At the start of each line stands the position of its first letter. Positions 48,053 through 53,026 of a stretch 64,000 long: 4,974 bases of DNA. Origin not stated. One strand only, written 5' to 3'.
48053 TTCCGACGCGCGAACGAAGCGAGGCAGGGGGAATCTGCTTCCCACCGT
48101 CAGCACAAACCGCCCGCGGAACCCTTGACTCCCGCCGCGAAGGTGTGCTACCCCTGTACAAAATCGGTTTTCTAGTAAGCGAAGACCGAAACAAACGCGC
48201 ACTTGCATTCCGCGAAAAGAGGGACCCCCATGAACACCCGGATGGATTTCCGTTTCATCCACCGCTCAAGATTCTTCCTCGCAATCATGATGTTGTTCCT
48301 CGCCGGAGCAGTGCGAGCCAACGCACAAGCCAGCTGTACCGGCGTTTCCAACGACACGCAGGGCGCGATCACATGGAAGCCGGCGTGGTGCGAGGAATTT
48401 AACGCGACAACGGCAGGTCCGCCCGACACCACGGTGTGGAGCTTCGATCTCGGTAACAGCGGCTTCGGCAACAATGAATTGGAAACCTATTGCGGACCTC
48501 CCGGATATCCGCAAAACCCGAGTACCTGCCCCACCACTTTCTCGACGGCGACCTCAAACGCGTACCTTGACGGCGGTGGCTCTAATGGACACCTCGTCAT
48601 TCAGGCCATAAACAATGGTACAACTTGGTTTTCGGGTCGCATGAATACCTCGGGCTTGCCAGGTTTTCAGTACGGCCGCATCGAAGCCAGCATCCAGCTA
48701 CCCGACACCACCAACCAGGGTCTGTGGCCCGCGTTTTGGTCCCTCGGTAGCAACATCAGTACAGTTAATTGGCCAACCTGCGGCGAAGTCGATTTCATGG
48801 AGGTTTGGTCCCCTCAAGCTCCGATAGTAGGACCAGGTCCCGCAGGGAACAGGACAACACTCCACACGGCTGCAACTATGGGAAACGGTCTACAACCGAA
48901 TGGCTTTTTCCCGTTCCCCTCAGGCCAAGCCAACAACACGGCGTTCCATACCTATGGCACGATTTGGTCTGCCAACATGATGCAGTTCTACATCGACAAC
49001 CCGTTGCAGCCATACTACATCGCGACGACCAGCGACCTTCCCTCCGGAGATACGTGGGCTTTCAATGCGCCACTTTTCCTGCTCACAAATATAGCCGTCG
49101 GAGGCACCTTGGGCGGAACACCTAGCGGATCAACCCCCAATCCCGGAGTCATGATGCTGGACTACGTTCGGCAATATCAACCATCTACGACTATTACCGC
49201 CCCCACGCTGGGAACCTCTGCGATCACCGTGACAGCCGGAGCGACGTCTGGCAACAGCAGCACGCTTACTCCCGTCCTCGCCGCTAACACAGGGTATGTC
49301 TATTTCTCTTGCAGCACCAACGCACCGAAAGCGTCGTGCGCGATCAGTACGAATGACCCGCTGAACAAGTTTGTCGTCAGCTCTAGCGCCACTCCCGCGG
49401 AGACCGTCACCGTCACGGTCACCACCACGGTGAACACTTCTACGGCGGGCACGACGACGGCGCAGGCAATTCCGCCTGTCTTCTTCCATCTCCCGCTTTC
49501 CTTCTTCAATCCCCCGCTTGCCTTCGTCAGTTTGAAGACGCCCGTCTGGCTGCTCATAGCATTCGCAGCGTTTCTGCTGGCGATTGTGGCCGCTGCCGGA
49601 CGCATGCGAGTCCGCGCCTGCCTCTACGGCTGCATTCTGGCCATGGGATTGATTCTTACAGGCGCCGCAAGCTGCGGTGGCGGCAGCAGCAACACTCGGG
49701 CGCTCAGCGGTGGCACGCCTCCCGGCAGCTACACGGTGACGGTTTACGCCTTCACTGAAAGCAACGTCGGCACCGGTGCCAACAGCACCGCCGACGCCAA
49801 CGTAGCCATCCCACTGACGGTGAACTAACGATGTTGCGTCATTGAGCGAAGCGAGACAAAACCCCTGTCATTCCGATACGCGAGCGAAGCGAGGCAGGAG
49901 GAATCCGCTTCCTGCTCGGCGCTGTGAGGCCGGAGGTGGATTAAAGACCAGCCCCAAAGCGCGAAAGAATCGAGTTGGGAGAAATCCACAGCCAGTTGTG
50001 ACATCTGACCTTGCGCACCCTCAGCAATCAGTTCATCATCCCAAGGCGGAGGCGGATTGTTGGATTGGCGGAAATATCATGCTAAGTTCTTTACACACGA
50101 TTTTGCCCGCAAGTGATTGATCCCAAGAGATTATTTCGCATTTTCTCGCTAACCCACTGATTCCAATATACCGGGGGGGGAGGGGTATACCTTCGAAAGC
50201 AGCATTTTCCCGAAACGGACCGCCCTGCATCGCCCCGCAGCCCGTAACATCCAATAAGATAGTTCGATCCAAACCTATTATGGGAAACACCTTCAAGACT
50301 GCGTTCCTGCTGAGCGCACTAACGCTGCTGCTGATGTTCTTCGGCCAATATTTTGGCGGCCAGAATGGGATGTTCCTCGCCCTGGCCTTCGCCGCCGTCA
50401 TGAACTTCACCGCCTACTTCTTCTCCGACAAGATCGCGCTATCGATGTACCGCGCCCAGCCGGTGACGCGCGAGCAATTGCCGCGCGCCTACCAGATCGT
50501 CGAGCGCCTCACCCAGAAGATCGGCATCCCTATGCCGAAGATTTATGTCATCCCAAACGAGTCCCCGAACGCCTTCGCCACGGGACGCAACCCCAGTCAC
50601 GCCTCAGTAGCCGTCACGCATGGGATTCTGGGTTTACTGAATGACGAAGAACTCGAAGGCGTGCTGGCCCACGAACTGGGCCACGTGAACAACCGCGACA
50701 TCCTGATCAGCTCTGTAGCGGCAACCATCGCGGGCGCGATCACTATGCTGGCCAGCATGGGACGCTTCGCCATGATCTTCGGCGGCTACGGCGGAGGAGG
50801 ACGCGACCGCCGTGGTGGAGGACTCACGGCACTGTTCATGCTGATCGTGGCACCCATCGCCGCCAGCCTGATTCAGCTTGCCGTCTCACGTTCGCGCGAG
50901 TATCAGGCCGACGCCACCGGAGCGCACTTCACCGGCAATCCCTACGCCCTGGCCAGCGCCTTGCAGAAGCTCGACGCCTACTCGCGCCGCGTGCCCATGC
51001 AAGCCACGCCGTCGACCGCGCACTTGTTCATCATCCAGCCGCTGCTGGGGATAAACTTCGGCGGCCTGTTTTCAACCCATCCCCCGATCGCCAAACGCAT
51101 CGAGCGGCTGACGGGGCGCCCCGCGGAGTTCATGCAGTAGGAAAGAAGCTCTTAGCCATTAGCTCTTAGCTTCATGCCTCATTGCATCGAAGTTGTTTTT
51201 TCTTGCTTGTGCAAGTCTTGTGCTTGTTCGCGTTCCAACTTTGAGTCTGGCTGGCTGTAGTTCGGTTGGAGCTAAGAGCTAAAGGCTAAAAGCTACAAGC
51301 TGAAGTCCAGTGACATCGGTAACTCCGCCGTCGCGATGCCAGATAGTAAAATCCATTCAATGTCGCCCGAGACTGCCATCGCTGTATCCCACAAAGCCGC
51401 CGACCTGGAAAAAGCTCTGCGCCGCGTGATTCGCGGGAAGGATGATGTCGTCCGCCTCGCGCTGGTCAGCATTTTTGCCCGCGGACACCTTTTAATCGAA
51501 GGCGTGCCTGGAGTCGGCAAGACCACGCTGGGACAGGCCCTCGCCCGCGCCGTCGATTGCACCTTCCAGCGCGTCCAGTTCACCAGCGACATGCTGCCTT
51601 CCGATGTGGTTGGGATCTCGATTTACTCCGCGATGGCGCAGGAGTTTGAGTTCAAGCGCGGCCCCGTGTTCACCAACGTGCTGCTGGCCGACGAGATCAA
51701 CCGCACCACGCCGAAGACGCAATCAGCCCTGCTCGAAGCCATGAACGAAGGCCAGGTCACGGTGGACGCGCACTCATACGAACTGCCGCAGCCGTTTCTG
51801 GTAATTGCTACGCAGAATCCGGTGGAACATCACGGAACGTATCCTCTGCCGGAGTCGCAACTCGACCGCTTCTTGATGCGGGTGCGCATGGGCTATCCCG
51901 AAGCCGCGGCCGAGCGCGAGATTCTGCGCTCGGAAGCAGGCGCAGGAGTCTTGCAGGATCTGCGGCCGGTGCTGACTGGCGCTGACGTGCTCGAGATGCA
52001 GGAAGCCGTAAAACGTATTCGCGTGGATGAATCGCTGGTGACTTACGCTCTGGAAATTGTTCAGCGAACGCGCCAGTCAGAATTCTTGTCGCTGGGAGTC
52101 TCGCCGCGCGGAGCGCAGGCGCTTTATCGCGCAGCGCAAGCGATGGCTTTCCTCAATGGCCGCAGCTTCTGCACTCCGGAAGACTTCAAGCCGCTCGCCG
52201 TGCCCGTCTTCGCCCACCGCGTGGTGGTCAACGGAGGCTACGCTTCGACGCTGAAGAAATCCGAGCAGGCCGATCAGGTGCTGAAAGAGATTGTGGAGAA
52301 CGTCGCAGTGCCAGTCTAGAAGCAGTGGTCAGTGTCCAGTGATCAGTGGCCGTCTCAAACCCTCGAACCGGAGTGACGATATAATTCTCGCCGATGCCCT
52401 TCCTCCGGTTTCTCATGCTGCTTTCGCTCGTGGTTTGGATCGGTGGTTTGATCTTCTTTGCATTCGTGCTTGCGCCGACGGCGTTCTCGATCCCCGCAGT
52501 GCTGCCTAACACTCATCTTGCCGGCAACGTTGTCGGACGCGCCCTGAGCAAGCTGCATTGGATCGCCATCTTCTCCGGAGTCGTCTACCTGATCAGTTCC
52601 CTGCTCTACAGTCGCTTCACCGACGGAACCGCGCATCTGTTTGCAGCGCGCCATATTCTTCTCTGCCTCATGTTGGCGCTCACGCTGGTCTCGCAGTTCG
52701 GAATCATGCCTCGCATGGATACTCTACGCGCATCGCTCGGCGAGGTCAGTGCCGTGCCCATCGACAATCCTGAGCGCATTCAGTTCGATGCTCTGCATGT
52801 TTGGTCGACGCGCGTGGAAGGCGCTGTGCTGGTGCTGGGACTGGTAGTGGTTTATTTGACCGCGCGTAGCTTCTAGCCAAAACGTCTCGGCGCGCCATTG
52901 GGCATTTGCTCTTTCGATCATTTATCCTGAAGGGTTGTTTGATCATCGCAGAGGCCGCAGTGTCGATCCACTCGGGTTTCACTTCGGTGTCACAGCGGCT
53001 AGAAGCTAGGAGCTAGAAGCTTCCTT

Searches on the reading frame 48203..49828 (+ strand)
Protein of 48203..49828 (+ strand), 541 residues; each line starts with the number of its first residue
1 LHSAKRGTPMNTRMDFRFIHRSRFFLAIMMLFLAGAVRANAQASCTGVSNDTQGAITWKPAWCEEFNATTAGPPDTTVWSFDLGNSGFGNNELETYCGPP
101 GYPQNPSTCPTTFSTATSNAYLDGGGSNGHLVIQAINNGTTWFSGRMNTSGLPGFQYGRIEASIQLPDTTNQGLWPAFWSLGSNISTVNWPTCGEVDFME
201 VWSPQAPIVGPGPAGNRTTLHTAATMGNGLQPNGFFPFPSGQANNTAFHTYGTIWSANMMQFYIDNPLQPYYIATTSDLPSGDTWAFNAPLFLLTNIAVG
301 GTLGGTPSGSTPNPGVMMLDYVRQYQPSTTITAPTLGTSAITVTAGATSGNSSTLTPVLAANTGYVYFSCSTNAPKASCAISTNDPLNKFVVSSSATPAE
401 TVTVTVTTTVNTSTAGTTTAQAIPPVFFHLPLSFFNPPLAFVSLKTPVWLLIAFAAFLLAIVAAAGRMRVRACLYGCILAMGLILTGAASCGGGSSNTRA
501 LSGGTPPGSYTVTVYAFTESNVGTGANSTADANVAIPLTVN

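Call 77: search_protein_families(library=pfam, proteins=[window:48203-49828:+], max_evalue=0.00001)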
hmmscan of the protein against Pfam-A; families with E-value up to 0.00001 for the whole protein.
window:48203-49828:+ (541 aa): 2 families
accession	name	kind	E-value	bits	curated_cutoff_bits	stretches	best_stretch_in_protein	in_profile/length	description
PF00722.28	Glyco_hydro_16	-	2.5e-10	40.5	22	1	144-268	31-131/175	Glycosyl hydrolases family 16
PF03935.22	SKN1_KRE6_Sbg1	-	1.3e-06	27.6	30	0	129-183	166-224/501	Beta-glucan synthesis-associated protein SKN1/KRE6/Sbg1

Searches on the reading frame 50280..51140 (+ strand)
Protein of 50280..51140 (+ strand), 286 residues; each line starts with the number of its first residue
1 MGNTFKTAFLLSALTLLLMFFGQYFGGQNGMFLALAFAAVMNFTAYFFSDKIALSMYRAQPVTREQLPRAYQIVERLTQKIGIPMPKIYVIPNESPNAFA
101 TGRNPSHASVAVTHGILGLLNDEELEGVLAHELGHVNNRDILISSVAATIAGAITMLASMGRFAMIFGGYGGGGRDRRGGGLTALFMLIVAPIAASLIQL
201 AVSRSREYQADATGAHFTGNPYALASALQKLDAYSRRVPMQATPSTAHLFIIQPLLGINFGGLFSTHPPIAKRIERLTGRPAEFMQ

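Call 78: search_protein_families(library=pfam, proteins=[window:50280-51140:+], max_evalue=0.00001)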
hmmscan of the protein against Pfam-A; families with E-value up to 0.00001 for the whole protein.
window:50280-51140:+ (286 aa): 1 family
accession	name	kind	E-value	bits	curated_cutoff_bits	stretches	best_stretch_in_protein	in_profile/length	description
PF01435.24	Peptidase_M48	-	6.2e-37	127.7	20.3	1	71-279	8-184/186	Peptidase family M48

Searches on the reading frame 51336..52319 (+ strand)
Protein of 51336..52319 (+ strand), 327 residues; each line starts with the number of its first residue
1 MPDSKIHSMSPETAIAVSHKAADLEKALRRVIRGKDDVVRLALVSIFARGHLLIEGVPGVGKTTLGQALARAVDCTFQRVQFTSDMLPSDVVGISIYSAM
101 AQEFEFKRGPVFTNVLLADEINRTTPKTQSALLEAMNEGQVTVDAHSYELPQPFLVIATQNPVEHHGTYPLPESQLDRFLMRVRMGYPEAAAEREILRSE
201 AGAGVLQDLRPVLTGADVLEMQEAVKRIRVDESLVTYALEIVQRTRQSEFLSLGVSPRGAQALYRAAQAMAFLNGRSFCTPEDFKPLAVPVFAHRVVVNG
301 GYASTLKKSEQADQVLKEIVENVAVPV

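Call 6: search_protein_families(library=pfam, proteins=[window:51336-52319:+])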
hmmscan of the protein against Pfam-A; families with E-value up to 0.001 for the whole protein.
window:51336-52319:+ (327 aa): 9 families
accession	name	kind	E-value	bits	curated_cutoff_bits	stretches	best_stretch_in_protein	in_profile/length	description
PF07726.17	AAA_3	-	6.5e-64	214.1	27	1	51-181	1-131/131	ATPase family associated with various cellular activities (AAA)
PF17863.7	AAA_lid_2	-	4.3e-20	71.6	22.7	1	244-313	2-68/74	AAA lid domain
PF07728.20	AAA_5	-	7.1e-16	58.9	22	1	51-179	1-139/139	AAA domain (dynein-related subfamily)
PF20030.5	bpMoxR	-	6.8e-09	35.5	27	1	26-198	8-179/205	MoxR domain in the MoxR-vWA-beta-propeller ternary systems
PF00004.35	AAA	-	5.3e-08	33.8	21.2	1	53-163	2-111/131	ATPase family associated with various cellular activities (AAA)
PF05496.18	RuvB_N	-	1.3e-05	25.4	27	1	49-142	33-114/159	Holliday junction DNA helicase RuvB P-loop domain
PF01078.27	Mg_chelatase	-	3.9e-05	23.6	20.3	0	32-70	5-43/207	Magnesium chelatase, subunit ChlI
PF13238.12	AAA_18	-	0.00017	22.5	29.4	1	53-82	2-25/128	AAA domain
PF00493.29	MCM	-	0.00082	19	23.3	0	48-164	56-175/224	MCM P-loop domain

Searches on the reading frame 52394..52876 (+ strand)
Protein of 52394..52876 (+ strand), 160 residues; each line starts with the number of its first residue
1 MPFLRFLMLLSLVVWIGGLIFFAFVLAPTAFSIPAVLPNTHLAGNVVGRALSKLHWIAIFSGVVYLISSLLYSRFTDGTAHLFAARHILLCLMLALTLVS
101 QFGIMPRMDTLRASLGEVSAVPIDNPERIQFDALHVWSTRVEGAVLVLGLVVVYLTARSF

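Call 40: find_encoding_contigs(protein=window:52394-52876:+, flank=3000, max_places=10)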
Protein window:52394-52876:+ (160 aa): 3 contigs read that carry it; 2 places shown.
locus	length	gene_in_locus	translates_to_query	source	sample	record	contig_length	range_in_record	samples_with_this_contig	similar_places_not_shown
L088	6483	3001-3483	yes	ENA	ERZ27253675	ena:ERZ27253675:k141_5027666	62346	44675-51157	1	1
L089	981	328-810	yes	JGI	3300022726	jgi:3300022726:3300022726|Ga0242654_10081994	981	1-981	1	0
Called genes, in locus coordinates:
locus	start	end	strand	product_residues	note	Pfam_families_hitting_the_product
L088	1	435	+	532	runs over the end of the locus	PF00722:Glyco_hydro_16, PF03935:SKN1_KRE6_Sbg1 (faint), PF26113:GH16_XgeA (weak)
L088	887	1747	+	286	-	PF01435:Peptidase_M48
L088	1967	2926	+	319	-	PF20030:bpMoxR, PF05496:RuvB_N (faint), PF00004:AAA, PF07726:AAA_3, PF07728:AAA_5, PF17863:AAA_lid_2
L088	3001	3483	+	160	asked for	PF13664:DUF4149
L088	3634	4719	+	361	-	PF06071:YchF-GTPase_C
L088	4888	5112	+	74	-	PF05635:23S_rRNA_IVP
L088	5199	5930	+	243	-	PF02535:Zip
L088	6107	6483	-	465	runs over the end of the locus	PF24681:Kelch_KLHDC2_KLHL20_DRC7 (weak)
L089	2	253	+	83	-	?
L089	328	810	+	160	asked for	PF13664:DUF4149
